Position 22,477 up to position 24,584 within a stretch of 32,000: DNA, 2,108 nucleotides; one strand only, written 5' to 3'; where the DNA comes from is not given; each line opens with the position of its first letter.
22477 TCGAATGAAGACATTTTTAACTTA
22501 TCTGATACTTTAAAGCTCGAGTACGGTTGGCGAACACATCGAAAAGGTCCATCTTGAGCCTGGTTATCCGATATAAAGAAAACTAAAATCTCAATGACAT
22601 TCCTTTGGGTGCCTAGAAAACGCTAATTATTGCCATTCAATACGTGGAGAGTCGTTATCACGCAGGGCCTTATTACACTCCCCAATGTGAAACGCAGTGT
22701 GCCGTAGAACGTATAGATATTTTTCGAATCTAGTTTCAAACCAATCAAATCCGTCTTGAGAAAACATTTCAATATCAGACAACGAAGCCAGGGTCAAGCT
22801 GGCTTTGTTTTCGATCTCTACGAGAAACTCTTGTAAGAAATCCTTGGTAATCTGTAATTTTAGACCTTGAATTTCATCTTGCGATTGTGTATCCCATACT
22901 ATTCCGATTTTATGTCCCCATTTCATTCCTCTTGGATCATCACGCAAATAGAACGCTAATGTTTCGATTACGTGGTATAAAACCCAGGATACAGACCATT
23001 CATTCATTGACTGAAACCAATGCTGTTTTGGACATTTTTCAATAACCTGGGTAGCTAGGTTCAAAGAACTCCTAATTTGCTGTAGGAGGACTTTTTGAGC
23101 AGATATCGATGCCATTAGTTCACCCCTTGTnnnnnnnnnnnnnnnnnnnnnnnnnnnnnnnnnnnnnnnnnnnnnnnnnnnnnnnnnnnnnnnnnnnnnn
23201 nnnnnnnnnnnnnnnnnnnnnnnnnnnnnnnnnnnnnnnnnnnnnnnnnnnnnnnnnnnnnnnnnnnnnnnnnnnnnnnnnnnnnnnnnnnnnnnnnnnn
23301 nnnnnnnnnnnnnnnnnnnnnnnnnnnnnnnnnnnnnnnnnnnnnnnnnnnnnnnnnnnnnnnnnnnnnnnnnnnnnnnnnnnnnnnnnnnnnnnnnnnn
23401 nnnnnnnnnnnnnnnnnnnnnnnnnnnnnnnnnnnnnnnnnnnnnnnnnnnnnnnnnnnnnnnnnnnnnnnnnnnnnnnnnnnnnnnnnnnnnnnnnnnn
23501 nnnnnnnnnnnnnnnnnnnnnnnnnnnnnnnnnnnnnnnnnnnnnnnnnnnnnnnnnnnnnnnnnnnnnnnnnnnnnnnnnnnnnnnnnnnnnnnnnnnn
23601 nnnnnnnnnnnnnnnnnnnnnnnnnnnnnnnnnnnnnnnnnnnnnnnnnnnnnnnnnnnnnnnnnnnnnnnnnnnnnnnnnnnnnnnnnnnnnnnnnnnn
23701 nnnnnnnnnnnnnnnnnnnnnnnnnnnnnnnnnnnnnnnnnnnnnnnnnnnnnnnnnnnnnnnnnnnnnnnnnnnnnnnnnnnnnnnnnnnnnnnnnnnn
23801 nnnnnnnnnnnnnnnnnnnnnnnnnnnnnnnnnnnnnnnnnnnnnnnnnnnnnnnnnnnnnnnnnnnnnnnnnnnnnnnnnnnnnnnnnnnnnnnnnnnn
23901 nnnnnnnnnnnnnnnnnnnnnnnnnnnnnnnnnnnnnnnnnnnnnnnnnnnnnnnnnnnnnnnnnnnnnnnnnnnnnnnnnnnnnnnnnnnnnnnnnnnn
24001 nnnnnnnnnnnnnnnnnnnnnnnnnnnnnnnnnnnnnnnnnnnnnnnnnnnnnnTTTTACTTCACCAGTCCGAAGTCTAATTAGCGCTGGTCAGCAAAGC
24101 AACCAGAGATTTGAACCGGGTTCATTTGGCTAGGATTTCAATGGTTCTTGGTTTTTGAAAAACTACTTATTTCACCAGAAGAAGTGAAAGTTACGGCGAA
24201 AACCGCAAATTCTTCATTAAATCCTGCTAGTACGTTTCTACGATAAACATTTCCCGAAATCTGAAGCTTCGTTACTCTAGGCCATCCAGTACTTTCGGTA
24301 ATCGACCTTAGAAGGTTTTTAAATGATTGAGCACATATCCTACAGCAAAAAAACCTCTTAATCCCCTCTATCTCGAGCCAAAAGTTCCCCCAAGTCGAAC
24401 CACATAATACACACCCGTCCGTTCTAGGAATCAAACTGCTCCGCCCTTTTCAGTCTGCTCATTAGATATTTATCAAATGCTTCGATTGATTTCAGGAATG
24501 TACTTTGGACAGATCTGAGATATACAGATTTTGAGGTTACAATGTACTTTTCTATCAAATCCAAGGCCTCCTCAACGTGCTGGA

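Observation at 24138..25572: Three-gene unit: small Cys-bearing helical protein, Zn-finger/heme-oxygenase-like enzyme and Ta0938 Zn protein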

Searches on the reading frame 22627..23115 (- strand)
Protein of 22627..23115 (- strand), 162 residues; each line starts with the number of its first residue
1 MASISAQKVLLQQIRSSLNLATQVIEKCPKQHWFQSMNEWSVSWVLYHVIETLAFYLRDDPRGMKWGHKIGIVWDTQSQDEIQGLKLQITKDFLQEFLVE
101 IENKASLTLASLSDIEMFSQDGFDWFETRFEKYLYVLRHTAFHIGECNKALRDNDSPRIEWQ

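Call 3: search_protein_families(library=pfam, proteins=[window:22627-23115:-], max_evalue=0.1)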
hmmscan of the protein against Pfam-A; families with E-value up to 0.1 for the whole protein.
window:22627-23115:- (162 aa): 2 families
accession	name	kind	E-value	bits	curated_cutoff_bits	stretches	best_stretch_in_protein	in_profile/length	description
PF08020.16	DUF1706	-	0.0058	17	24.2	0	94-152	105-162/166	Protein of unknown function (DUF1706)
PF12867.12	DinB_2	-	0.0077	17.1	24.8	1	15-143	3-120/128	DinB superfamily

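Call 4: search_protein_families(library=ncbifam, proteins=[window:22627-23115:-], max_evalue=0.1)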
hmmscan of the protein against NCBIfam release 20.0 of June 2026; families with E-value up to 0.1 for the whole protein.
window:22627-23115:- (162 aa): 0 families

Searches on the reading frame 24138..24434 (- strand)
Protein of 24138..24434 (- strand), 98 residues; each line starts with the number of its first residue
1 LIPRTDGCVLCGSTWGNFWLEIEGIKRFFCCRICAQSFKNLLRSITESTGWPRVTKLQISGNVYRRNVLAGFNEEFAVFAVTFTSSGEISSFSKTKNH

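Call 3: search_protein_families(library=pfam, proteins=[window:24138-24434:-], max_evalue=0.1)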
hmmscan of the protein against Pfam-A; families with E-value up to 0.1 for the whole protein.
window:24138-24434:- (98 aa): 2 families
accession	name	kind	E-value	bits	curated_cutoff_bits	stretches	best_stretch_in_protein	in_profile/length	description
PF11494.13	Ta0938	-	8.6e-26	90.6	27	1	6-94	2-91/92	Ta0938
PF24273.1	TRASH_HVO_1752_C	-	0.022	15.4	27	1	19-41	17-39/47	HVO_1752, C-terminal TRASH domain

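Call 4: search_protein_families(library=ncbifam, proteins=[window:24138-24434:-], max_evalue=0.1)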
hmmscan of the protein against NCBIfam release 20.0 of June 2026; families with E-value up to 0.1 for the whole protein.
window:24138-24434:- (98 aa): 0 families

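Call 6: search_solved_structures(query=window:24138-24434:-, max_evalue=1, show_alignments=2)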
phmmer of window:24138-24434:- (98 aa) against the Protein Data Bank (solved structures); distinct sequences matched with E-value up to 1: 5.
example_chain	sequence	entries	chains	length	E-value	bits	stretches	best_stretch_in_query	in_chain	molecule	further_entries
2fqh_A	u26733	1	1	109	1.6e-14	57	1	4-93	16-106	Hypothetical protein TA0938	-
8xku_D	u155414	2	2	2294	0.56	13.6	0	2-39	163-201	Protein Ycf2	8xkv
6fjl_A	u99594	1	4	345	0.74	13.2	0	43-89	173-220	ABC-type Fe3+ transport system, periplasmic component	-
6hhb_A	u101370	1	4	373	0.89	13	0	43-89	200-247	ABC-type Fe3+ transport system, periplasmic component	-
8j07_i7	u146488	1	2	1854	0.9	12.9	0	5-39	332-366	Cilia- and flagella-associated protein 44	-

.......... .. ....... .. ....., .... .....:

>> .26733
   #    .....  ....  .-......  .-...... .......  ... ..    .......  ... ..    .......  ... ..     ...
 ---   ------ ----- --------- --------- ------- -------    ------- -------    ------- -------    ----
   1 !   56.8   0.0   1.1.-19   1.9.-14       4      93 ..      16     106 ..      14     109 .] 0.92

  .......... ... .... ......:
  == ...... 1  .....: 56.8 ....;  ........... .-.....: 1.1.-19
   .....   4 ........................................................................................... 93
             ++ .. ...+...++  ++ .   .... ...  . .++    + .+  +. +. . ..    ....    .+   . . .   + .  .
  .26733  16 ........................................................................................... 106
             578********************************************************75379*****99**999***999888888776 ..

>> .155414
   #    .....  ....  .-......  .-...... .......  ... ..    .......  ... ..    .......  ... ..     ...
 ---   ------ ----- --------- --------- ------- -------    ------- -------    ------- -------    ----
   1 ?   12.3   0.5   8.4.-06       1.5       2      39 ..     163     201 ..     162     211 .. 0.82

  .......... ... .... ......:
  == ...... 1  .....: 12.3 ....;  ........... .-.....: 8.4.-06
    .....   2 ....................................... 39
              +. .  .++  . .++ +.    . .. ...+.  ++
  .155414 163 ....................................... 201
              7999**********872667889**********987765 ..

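Call 72: search_protein_representatives(alignment_id=A3)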
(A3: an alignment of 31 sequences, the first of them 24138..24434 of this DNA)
Query: 31 sequences, 98 profile positions. Proteins with E-value up to 0.001 (for the whole library): 74; up to 1e-10: 37; up to 1e-30: 2. The best 74 are listed.
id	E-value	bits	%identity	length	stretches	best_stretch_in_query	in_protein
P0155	5.9e-39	148.5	-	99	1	1-95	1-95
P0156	3.1e-35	136.6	-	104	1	1-95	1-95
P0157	2.4e-29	117.7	-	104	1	4-93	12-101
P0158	6.0e-29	116.4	-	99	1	2-92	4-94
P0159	2.0e-28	114.7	-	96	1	8-96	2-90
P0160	6.4e-28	113.1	-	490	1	6-95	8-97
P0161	3.5e-27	110.8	-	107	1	2-96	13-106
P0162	1.4e-26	108.9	-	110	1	3-94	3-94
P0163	1.5e-26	108.7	-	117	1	4-96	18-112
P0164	2.9e-26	107.8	-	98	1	1-95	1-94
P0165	5.2e-26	107.0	-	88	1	7-91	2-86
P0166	3.1e-25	104.5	-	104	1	3-95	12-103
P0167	3.5e-24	101.1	-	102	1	6-93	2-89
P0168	9.2e-24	99.8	-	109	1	2-95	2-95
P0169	1.2e-23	99.4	-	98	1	5-94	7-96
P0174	3.0e-22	94.9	-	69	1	27-94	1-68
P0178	1.8e-20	89.2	-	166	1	27-96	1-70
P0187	7.1e-12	61.7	-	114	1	7-81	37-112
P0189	2.2e-11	60.1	-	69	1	41-96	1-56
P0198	1.1e-07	48.2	-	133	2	7-67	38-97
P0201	3.2e-07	46.8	-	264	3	7-40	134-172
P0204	6.1e-07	45.9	-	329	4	17-40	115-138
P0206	1.6e-06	44.5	-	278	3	6-40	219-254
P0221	3.8e-04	36.9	-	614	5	6-40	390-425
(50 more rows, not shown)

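Call 73: find_encoding_contigs(protein=P0189, flank=3000, max_places=3)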
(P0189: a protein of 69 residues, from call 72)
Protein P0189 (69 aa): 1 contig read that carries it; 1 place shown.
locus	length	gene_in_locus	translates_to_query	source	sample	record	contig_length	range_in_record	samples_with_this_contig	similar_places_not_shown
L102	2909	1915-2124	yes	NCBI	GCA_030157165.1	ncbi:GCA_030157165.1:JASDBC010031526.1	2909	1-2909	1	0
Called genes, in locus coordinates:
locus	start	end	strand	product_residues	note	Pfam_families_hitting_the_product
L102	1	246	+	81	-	?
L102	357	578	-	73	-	-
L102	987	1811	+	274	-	PF16293:zf-C2H2_9, PF03070:TENA_THI-4, PF14518:Haem_oxygenas_2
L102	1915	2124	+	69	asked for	PF11494:Ta0938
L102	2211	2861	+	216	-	PF00753:Lactamase_B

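Call 74: find_encoding_contigs(protein=P0174, flank=3000, max_places=3)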
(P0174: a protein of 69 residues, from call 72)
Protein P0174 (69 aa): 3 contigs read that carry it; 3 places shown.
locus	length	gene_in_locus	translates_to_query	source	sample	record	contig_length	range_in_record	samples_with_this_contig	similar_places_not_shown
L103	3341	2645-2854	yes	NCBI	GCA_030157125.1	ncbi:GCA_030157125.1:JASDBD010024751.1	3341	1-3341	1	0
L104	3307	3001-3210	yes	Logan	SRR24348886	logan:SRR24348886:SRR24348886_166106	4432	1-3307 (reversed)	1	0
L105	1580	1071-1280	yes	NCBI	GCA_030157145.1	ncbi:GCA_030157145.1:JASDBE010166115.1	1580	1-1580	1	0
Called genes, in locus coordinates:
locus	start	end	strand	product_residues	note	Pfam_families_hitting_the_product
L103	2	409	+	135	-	?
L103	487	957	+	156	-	PF01864:CarS-like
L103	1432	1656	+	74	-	-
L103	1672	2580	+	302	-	PF16293:zf-C2H2_9, PF03070:TENA_THI-4, PF14518:Haem_oxygenas_2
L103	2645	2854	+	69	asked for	PF11494:Ta0938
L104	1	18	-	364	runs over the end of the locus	PF16575:CLP1_P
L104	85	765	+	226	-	PF00154:RecA_N, PF06745:ATPase, PF08423:Rad51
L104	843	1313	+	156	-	PF01864:CarS-like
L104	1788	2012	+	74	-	-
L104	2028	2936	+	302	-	PF16293:zf-C2H2_9, PF03070:TENA_THI-4, PF14518:Haem_oxygenas_2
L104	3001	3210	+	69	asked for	PF11494:Ta0938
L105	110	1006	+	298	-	PF16293:zf-C2H2_9, PF03070:TENA_THI-4, PF14518:Haem_oxygenas_2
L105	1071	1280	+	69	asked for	PF11494:Ta0938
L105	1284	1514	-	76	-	-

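Call 77: search_protein_families(library=pfam, proteins=[P0160, P0178, P0201, P0204, P0206, P0221, P0198, P0187], max_evalue=0.001)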
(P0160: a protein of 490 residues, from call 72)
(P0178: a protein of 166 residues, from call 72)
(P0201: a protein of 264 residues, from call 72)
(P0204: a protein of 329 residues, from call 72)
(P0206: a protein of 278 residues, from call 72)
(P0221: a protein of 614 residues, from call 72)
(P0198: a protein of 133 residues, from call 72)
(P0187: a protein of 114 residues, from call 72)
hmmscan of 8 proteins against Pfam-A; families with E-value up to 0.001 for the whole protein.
P0160 (490 aa): 9 families
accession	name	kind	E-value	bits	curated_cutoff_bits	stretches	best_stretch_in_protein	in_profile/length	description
PF07859.19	Abhydrolase_3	-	4.2e-74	249.3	25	1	249-457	1-209/210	alpha/beta hydrolase fold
PF11494.13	Ta0938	-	4.8e-28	97.8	27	1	8-95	2-90/92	Ta0938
PF20434.5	BD-FAE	-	3.1e-23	82.9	26.8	1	236-343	3-111/215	BD-FAE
PF01738.24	DLH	-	1.1e-06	28.9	21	0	235-342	4-118/217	Dienelactone hydrolase family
PF00135.34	COesterase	-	6.3e-06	25.9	27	1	235-338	89-200/515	Carboxylesterase family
PF00756.26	Esterase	-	7.7e-05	23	22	0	229-384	5-154/251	Putative esterase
PF05448.18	AXE1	-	0.0003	20.1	21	0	181-266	20-101/321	Acetyl xylan esterase (AXE1)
PF00326.27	Peptidase_S9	-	0.00051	20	22.6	0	299-457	47-190/213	Prolyl oligopeptidase family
PF12146.15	Hydrolase_4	-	0.00096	18.9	27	0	318-373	73-123/239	Serine aminopeptidase, S33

P0178 (166 aa): 1 family
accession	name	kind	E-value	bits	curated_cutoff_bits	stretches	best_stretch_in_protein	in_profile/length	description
PF11494.13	Ta0938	-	5.1e-21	75.3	27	1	1-67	23-90/92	Ta0938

P0201 (264 aa): 5 families
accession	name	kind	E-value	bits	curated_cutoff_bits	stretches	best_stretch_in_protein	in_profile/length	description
PF04945.19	YHS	-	1.9e-22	79.4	30.3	3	214-244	14-44/47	YHS domain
PF11494.13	Ta0938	-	2.2e-11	44.4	27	0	137-182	6-46/92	Ta0938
PF24273.1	TRASH_HVO_1752_C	-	1.4e-07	32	27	0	154-173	20-39/47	HVO_1752, C-terminal TRASH domain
PF12156.14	ATPase-cat_bd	-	9.9e-06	26.6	27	0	213-236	12-35/86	Putative metal-binding domain of cation transport ATPase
PF08394.17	Arc_trans_TRASH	-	0.00019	21.9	27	0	151-172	16-37/43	Archaeal TRASH domain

P0204 (329 aa): 4 families
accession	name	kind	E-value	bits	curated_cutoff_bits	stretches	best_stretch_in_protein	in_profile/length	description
PF04945.19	YHS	-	3.5e-20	72.2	30.3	1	106-145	4-45/47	YHS domain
PF24273.1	TRASH_HVO_1752_C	-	3.2e-10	40.4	27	0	104-138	3-38/47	HVO_1752, C-terminal TRASH domain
PF11494.13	Ta0938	-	1.2e-07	32.4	27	0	284-303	16-35/92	Ta0938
PF06467.20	zf-FCS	-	0.00037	20.7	22.4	0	114-136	17-39/39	MYM-type Zinc finger with FCS sequence motif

P0206 (278 aa): 5 families
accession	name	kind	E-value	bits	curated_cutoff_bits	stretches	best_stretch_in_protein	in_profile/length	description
PF04945.19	YHS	-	3.4e-28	97.8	30.3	3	222-262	4-46/47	YHS domain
PF24273.1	TRASH_HVO_1752_C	-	2.4e-19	69.7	27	1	220-254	3-38/47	HVO_1752, C-terminal TRASH domain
PF08394.17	Arc_trans_TRASH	-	6.3e-13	49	27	1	126-142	21-37/43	Archaeal TRASH domain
PF11494.13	Ta0938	-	2e-09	38.2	27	0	230-254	12-36/92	Ta0938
PF12156.14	ATPase-cat_bd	-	1e-05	26.6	27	0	172-194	13-35/86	Putative metal-binding domain of cation transport ATPase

P0221 (614 aa): 9 families
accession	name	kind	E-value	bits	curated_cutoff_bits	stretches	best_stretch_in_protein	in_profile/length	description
PF04945.19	YHS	-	8.1e-27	93.4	30.3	2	337-371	7-43/47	YHS domain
PF24273.1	TRASH_HVO_1752_C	-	2.2e-20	73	27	0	392-425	4-38/47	HVO_1752, C-terminal TRASH domain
PF07635.16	PSCyt1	-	2.6e-10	41.2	22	1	46-102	1-56/59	Planctomycete cytochrome C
PF12799.13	LRR_4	-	3.3e-08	34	27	1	228-264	2-37/44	Leucine Rich repeats (2 copies)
PF13855.12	LRR_8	-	4.5e-08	33.2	27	2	228-282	2-56/61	Leucine rich repeat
PF08394.17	Arc_trans_TRASH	-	1e-06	29.2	27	0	414-425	26-37/43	Archaeal TRASH domain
PF11494.13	Ta0938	-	1.4e-05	25.9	27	0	403-425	14-36/92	Ta0938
PF13516.12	LRR_6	-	0.0007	19.9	23.4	0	229-247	5-23/24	Leucine Rich repeat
PF01246.26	Ribosomal_L24e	-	0.00075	20.1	27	0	510-547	6-46/66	Ribosomal protein L24e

P0198 (133 aa): 1 family
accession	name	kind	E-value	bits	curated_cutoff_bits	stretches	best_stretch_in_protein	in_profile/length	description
PF11494.13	Ta0938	-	1.6e-11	44.9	27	1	39-93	4-57/92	Ta0938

P0187 (114 aa): 2 families
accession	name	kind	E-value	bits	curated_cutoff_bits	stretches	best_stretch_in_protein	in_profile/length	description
PF11494.13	Ta0938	-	2.5e-15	57.1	27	1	38-110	4-76/92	Ta0938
PF24273.1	TRASH_HVO_1752_C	-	1.9e-06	28.3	27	1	37-77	3-45/47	HVO_1752, C-terminal TRASH domain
